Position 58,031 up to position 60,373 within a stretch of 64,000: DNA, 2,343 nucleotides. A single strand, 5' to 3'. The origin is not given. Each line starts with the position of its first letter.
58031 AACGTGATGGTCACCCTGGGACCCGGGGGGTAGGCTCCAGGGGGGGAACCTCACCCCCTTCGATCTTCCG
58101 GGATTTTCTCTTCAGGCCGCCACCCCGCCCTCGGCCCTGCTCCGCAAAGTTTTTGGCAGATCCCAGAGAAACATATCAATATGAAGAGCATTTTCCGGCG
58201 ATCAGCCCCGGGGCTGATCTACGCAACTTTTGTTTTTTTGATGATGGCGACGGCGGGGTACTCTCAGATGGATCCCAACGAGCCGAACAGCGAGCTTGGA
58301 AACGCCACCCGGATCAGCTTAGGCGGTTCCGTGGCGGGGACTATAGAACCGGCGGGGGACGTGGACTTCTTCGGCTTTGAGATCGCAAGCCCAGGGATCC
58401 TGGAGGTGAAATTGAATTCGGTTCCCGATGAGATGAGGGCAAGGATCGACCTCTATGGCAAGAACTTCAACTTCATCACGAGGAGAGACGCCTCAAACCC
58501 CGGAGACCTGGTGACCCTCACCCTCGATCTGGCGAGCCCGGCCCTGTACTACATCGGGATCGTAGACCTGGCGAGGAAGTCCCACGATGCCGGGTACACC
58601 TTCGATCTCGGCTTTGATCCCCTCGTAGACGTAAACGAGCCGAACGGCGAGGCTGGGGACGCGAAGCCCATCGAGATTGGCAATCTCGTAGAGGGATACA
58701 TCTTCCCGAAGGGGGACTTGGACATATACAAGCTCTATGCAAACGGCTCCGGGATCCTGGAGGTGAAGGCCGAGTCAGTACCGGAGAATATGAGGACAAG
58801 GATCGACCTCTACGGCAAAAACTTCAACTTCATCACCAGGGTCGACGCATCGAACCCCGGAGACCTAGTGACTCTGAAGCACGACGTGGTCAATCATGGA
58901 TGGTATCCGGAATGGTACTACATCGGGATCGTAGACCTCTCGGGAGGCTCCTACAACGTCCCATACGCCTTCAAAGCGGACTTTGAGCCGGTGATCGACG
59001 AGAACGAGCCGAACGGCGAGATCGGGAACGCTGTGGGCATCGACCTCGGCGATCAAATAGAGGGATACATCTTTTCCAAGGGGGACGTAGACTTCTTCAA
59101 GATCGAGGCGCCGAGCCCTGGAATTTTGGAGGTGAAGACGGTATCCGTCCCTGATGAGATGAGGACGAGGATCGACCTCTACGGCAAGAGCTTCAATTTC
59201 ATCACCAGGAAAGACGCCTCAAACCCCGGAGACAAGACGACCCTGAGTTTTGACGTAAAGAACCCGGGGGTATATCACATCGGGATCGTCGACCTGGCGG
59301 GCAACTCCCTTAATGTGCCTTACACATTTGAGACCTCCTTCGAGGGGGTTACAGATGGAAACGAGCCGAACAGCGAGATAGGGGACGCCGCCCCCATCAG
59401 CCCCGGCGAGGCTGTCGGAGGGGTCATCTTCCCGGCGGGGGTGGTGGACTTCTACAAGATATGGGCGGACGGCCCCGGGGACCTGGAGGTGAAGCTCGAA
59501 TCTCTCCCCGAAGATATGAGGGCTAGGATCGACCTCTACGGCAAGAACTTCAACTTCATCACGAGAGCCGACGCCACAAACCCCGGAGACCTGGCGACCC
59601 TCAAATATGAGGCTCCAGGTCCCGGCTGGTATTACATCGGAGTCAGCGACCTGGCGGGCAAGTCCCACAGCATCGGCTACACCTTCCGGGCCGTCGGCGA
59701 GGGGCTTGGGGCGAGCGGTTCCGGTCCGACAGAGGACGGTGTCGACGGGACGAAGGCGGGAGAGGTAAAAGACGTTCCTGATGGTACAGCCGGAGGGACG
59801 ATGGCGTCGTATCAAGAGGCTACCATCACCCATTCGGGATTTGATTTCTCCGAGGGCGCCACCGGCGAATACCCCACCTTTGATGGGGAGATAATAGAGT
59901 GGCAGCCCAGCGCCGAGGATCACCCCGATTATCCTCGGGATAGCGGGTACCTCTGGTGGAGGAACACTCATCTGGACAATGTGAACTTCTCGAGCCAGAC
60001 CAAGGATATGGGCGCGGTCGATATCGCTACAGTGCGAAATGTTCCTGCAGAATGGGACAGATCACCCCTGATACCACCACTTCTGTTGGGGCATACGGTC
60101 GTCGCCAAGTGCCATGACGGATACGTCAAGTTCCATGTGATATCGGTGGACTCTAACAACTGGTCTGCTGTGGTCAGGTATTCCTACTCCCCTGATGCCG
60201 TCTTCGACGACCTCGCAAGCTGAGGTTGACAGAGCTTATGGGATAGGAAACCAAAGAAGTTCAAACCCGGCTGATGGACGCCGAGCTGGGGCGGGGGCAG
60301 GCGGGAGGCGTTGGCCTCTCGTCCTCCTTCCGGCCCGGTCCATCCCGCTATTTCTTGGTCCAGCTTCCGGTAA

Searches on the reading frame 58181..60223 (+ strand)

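Call 62: search_protein_families(library=ncbifam, max_evalue=0.001, proteins=[window:58181-60223:+])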
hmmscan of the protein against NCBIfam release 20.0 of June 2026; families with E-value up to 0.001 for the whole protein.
window:58181-60223:+ (680 aa): 1 family
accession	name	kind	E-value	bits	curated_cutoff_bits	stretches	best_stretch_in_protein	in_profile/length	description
NF011470.1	PRK14887.1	equivalog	9.5e-06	26.1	27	0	194-232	23-57/76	KEOPS complex subunit Pcc1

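Call 63: search_protein_families(library=pfam, max_evalue=0.01, proteins=[window:58181-60223:+])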
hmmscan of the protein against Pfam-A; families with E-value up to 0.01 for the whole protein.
window:58181-60223:+ (680 aa): 1 family
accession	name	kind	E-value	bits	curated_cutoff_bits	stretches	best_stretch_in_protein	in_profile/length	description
PF04151.21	PPC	-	3.2e-16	60.4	25.9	2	422-489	2-69/70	Bacterial pre-peptidase C-terminal domain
